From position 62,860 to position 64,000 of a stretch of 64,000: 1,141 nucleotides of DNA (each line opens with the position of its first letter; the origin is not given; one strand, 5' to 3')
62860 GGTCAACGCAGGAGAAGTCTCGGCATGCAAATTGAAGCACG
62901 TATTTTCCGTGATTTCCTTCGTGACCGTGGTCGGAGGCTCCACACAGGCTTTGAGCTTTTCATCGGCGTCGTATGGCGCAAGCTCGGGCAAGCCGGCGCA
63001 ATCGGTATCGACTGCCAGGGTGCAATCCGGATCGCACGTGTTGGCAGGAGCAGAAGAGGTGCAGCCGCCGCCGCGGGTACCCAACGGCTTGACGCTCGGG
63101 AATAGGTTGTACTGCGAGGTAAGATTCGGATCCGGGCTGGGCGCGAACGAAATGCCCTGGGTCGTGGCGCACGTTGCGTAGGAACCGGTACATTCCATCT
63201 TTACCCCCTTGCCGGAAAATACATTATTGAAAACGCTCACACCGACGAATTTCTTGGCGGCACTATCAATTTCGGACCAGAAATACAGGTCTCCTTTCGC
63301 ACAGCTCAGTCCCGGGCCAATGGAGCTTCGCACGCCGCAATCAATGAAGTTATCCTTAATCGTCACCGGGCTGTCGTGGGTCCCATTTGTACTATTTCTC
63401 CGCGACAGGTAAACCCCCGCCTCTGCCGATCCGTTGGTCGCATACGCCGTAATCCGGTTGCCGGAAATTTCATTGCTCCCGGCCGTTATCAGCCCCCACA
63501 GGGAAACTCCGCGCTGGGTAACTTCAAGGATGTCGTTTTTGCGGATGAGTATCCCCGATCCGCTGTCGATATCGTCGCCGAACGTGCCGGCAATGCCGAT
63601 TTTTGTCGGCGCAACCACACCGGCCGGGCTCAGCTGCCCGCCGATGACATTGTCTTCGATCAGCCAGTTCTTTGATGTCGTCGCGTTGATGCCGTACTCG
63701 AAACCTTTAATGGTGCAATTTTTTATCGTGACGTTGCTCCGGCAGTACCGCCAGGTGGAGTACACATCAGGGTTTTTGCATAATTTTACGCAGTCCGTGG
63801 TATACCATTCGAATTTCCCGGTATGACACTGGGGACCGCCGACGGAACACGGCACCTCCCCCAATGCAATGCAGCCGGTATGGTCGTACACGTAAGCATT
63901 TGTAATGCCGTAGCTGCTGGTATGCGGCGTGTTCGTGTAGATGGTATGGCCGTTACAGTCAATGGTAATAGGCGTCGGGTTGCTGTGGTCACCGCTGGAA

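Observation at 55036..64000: Giant (>=2987 aa) beta-helix protein with ~14 tandem CDPDC-type Cys-rich repeats, encoded next to the pilus operon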

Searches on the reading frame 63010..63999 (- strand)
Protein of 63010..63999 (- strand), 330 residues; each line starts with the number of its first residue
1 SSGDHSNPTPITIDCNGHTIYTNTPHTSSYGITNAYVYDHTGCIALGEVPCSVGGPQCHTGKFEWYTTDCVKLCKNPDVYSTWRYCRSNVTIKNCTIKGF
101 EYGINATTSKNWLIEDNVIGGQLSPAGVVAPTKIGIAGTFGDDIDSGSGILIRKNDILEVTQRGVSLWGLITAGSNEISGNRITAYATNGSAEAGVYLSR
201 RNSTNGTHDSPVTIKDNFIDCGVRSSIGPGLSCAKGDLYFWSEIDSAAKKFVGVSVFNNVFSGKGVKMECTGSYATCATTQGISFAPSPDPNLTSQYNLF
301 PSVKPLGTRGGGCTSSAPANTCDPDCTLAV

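Call 84: search_protein_families(library=pfam, proteins=[window:63010-63999:-], max_evalue=0.05)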
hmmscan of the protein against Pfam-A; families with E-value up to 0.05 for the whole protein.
window:63010-63999:- (330 aa): 2 families
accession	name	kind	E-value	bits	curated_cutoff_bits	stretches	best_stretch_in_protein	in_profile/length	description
PF13229.12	Beta_helix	-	8.9e-07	29.1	25.9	1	87-235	8-122/158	Right handed beta helix region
PF05048.19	NosD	-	7e-05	22.8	23.6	1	87-201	68-158/212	Periplasmic copper-binding protein (NosD)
